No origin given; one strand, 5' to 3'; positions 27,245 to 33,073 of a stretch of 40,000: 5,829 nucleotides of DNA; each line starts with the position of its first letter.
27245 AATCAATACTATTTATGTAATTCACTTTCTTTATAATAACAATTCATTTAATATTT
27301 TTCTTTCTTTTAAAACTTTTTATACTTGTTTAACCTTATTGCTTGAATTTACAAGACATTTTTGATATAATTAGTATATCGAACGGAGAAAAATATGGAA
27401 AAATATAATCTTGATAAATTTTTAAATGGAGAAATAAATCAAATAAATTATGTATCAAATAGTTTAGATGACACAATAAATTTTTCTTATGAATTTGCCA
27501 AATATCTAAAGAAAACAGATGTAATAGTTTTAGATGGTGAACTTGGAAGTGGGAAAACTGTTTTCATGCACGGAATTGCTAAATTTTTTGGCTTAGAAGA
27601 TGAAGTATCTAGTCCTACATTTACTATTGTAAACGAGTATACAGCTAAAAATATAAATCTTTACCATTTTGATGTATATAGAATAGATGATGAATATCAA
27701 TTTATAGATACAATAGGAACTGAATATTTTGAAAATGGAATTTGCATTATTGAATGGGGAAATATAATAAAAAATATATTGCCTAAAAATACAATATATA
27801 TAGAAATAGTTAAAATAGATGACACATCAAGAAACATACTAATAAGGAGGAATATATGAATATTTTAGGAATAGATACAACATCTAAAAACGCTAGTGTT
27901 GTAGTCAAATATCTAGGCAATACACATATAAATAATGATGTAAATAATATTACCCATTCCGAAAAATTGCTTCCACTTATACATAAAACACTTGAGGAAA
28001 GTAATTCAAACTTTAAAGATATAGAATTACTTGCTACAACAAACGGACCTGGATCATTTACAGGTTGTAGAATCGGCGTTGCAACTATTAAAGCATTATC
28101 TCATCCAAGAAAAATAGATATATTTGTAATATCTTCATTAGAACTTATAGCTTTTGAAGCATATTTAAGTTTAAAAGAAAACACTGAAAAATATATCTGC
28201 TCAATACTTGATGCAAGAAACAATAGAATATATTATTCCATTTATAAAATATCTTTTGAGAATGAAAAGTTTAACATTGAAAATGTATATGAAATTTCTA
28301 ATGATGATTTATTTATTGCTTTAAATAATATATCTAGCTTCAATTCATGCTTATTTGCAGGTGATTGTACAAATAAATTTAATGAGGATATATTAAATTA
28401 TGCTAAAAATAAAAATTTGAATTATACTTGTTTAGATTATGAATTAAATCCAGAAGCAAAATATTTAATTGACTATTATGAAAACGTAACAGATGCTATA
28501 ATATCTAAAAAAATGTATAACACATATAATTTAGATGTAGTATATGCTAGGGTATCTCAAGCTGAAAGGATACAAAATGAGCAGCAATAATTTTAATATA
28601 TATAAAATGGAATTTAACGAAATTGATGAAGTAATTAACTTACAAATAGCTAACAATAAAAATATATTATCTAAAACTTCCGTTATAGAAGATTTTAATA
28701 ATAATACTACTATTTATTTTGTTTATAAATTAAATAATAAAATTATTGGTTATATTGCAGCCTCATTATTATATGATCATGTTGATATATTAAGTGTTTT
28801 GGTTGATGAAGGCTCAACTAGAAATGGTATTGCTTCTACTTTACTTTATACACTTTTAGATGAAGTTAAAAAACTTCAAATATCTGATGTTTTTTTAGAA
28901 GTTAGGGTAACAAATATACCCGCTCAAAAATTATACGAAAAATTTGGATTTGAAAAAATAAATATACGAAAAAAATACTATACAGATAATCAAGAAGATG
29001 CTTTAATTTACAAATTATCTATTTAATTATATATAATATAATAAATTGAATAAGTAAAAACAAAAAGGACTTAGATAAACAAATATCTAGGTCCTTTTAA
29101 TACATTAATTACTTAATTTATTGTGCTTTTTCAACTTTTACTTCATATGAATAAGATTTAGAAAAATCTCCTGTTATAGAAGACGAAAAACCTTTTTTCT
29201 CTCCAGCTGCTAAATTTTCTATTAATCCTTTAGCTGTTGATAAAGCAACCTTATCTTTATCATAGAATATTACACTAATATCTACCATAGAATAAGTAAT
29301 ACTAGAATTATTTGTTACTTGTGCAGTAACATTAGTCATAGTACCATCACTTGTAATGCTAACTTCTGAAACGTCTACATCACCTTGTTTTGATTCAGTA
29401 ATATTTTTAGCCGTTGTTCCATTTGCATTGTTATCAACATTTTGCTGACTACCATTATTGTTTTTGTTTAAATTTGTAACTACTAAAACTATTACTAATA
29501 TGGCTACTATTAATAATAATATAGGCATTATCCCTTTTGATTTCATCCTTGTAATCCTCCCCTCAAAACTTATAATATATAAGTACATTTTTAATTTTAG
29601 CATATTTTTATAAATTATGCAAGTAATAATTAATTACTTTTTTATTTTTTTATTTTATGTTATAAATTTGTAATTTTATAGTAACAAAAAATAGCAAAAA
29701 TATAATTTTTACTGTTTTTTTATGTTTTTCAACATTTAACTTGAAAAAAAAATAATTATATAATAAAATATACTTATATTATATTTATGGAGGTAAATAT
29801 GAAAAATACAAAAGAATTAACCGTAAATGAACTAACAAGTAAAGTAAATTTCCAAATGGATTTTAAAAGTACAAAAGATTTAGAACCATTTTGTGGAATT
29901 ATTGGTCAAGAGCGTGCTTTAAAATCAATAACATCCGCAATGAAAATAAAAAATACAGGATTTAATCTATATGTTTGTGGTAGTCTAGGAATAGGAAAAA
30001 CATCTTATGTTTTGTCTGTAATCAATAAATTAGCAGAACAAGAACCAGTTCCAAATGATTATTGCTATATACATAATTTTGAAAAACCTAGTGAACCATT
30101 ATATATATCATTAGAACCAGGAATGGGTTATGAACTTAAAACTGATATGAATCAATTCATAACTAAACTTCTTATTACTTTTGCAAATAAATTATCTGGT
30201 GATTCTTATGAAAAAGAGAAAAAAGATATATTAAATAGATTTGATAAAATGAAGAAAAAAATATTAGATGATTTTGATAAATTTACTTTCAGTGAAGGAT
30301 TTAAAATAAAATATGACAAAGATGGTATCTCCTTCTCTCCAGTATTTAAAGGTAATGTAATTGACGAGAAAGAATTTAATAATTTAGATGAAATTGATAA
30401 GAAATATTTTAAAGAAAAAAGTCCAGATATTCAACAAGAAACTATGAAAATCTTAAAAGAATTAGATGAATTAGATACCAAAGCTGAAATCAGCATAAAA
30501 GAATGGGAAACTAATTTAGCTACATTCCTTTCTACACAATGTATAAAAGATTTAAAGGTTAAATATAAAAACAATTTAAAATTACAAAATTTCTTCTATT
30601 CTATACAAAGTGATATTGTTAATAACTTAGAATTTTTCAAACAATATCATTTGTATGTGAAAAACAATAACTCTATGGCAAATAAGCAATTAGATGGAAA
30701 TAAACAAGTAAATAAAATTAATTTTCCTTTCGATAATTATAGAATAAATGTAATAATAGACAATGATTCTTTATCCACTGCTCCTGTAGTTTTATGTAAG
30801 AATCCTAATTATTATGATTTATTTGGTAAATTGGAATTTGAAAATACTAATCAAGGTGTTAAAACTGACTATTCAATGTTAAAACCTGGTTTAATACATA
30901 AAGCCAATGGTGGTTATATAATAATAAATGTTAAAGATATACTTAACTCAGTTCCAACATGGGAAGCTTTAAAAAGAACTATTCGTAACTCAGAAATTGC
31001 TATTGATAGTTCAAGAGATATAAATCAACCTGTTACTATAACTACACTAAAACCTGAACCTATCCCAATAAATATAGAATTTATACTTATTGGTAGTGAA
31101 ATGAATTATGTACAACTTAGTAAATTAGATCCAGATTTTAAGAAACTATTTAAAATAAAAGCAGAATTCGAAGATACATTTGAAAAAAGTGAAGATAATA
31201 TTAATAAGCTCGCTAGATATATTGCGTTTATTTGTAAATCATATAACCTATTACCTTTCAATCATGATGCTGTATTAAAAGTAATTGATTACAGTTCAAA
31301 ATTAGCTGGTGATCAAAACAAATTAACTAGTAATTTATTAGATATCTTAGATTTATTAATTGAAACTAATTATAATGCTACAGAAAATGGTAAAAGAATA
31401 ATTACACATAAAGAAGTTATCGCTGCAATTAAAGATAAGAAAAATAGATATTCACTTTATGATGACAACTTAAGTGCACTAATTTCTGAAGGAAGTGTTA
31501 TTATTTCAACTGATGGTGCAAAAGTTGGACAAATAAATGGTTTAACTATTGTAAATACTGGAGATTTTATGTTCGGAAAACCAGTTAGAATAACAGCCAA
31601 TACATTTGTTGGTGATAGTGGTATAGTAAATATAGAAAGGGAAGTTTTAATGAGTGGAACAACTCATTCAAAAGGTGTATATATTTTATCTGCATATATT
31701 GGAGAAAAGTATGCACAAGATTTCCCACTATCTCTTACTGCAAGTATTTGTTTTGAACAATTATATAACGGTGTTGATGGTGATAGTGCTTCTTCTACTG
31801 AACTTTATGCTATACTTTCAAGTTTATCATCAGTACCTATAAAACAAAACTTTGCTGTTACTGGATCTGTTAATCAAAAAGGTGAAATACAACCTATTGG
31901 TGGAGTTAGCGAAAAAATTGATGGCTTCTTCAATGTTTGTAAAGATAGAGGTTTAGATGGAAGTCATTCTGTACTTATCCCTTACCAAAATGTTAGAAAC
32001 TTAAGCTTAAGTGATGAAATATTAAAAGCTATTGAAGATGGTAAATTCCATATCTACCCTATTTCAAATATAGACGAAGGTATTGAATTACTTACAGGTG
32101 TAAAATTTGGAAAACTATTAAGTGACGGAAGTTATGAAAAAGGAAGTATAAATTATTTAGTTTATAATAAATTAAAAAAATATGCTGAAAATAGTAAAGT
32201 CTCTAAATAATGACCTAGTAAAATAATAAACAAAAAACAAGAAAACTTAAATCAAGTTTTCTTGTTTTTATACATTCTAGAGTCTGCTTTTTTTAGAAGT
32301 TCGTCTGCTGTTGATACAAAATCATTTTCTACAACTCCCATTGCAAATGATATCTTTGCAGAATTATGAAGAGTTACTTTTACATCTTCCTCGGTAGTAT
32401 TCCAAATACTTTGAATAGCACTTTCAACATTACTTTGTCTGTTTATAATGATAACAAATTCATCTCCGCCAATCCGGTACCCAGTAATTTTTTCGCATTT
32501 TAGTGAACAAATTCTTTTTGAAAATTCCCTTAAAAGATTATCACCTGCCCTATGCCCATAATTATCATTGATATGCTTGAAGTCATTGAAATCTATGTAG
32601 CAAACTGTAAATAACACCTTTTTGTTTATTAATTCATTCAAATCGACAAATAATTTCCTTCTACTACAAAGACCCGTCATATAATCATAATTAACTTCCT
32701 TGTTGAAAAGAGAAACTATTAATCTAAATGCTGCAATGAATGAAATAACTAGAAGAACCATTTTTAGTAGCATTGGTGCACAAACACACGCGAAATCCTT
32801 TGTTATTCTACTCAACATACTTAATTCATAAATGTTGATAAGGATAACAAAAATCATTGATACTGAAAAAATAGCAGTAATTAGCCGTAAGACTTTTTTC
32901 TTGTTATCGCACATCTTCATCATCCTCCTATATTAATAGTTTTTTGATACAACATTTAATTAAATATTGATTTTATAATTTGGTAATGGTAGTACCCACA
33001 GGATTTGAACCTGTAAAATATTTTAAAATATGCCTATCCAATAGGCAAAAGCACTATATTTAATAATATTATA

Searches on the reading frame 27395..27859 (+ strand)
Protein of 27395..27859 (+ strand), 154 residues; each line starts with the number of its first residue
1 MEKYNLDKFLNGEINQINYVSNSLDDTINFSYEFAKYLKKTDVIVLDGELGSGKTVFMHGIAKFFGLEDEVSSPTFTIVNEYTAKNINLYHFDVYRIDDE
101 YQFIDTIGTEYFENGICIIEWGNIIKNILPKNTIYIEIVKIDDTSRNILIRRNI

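Call 16: search_protein_families(library=pfam, proteins=[window:27395-27859:+], max_evalue=0.001)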
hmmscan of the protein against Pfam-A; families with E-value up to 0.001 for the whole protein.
window:27395-27859:+ (154 aa): 1 family
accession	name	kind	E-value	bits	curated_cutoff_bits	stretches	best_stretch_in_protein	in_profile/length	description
PF02367.23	TsaE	-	3.5e-38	130.9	26.6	1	22-147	2-127/128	Threonylcarbamoyl adenosine biosynthesis protein TsaE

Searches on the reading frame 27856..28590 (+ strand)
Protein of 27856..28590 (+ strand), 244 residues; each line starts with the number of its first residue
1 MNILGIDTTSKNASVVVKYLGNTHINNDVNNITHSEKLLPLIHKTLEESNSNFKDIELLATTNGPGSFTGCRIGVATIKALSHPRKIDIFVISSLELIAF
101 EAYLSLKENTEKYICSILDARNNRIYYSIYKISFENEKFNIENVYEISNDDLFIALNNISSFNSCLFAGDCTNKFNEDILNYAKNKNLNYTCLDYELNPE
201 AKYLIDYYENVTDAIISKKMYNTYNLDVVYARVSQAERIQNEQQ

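Call 16: search_protein_families(library=pfam, proteins=[window:27856-28590:+], max_evalue=0.001)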
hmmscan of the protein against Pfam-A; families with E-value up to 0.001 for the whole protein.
window:27856-28590:+ (244 aa): 1 family
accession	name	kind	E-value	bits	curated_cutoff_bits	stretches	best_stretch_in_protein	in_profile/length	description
PF00814.31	TsaD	-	5.1e-22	79.3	24.8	1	33-133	28-129/264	tRNA N6-adenosine threonylcarbamoyltransferase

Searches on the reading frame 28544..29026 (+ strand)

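Call 16: search_protein_families(library=pfam, proteins=[window:28544-29026:+], max_evalue=0.001)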
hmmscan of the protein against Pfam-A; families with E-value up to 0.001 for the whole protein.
window:28544-29026:+ (160 aa): 6 families
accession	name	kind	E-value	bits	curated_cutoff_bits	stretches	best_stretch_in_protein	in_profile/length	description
PF00583.31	Acetyltransf_1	-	9.1e-19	68.3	20.7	1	43-136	17-116/116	Acetyltransferase (GNAT) family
PF13673.13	Acetyltransf_10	-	3.8e-12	46.7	23.6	1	34-140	9-111/128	Acetyltransferase (GNAT) domain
PF13508.13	Acetyltransf_7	-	4.3e-11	43.5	27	1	56-138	3-84/84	Acetyltransferase (GNAT) domain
PF13420.13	Acetyltransf_4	-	1.1e-09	38.9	24.3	1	41-151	35-149/155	Acetyltransferase (GNAT) domain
PF08445.16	FR47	-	7.8e-08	32.6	22.1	1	80-142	22-81/86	FR47-like protein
PF13302.13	Acetyltransf_3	-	0.00036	21.7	25.4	1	48-137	45-138/138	Acetyltransferase (GNAT) domain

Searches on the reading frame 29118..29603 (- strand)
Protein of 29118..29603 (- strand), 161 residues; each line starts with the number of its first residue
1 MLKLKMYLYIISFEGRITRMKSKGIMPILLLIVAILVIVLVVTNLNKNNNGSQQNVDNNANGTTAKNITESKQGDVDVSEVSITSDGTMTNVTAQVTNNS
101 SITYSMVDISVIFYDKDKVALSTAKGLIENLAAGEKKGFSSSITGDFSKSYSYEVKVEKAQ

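Call 16: search_protein_families(library=pfam, proteins=[window:29118-29603:-], max_evalue=0.001)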
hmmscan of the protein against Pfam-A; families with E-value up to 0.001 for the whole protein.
window:29118-29603:- (161 aa): 0 families

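Call 94: search_protein_families(library=ncbifam, proteins=[window:29118-29603:-], max_evalue=0.001)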
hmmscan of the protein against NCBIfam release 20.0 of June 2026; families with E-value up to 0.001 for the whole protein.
window:29118-29603:- (161 aa): 1 family
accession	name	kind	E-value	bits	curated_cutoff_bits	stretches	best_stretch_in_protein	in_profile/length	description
NF038353.1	FxLYD_dom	domain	1.1e-08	34.9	23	1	90-157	4-71/71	FxLYD domain-containing protein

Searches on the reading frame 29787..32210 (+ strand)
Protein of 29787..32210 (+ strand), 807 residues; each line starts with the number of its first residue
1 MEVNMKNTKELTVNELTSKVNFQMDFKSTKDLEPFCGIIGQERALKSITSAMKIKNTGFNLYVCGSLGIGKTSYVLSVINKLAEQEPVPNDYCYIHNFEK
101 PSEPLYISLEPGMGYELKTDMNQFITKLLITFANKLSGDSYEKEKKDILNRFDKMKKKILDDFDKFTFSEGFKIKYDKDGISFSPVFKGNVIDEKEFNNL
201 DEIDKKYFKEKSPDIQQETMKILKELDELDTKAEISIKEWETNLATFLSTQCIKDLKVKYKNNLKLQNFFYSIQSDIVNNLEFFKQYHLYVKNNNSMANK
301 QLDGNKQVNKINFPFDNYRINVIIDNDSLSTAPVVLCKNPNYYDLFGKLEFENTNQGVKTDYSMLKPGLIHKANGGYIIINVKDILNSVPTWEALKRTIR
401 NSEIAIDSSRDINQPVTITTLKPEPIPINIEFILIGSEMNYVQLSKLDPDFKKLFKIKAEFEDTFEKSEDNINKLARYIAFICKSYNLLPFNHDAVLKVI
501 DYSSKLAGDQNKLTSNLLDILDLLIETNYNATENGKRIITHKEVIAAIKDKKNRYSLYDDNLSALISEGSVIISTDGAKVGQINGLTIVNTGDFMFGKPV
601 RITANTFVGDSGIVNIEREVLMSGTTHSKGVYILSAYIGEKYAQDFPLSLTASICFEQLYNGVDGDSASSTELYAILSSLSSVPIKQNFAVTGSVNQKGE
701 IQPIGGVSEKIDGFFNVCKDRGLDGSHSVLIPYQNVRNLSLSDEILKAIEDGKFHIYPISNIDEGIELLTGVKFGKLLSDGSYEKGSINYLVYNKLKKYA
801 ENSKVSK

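Call 16: search_protein_families(library=pfam, proteins=[window:29787-32210:+], max_evalue=0.001)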
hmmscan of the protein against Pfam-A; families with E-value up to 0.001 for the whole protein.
window:29787-32210:+ (807 aa): 4 families
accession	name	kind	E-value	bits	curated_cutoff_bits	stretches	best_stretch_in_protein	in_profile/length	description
PF13654.12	AAA_32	-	6.7e-44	149.5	21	1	331-462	2-133/133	LonB-like, AAA domain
PF20436.4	LonB_AAA-LID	-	5.6e-18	65.2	22.4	1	490-554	1-65/65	Archaeal LonB, AAA+ ATPase LID domain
PF20437.3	LonC_helical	-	4.1e-13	49.5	24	1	91-124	1-34/34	Lon-like LonC helical domain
PF05362.19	Lon_C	-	6.6e-09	36.1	21.1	1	664-767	108-200/205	Lon protease (S16) C-terminal proteolytic domain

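Call 94: search_protein_families(library=ncbifam, proteins=[window:29787-32210:+], max_evalue=0.001)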
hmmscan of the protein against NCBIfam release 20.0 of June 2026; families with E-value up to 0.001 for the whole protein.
window:29787-32210:+ (807 aa): 5 families
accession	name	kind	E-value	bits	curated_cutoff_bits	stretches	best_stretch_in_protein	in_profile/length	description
TIGR00764.1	lon_rel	equivalog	1.1e-44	153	516.6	1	321-768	161-591/608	ATP-dependent protease LonB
TIGR02903.1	spore_lon_C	equivalog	4.4e-13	48.6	678.8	1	663-740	523-593/615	Lon family ATP-dependent protease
TIGR02902.1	spore_lonB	equivalog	3.5e-12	45.7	723.3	1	662-742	438-511/531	ATP-dependent protease LonB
NF008053.0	PRK10787.1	equivalog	1.5e-07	29.9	891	1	664-767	676-768/784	endopeptidase La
TIGR00763.1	lon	equivalog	1.1e-06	27.5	608.05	1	664-764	700-789/795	endopeptidase La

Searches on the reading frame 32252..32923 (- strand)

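Call 16: search_protein_families(library=pfam, proteins=[window:32252-32923:-], max_evalue=0.001)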
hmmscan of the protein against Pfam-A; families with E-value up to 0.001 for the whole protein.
window:32252-32923:- (223 aa): 1 family
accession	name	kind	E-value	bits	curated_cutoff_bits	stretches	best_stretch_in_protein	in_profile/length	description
PF00990.26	GGDEF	-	6.1e-28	98.1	23.8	1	78-222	2-156/161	Diguanylate cyclase, GGDEF domain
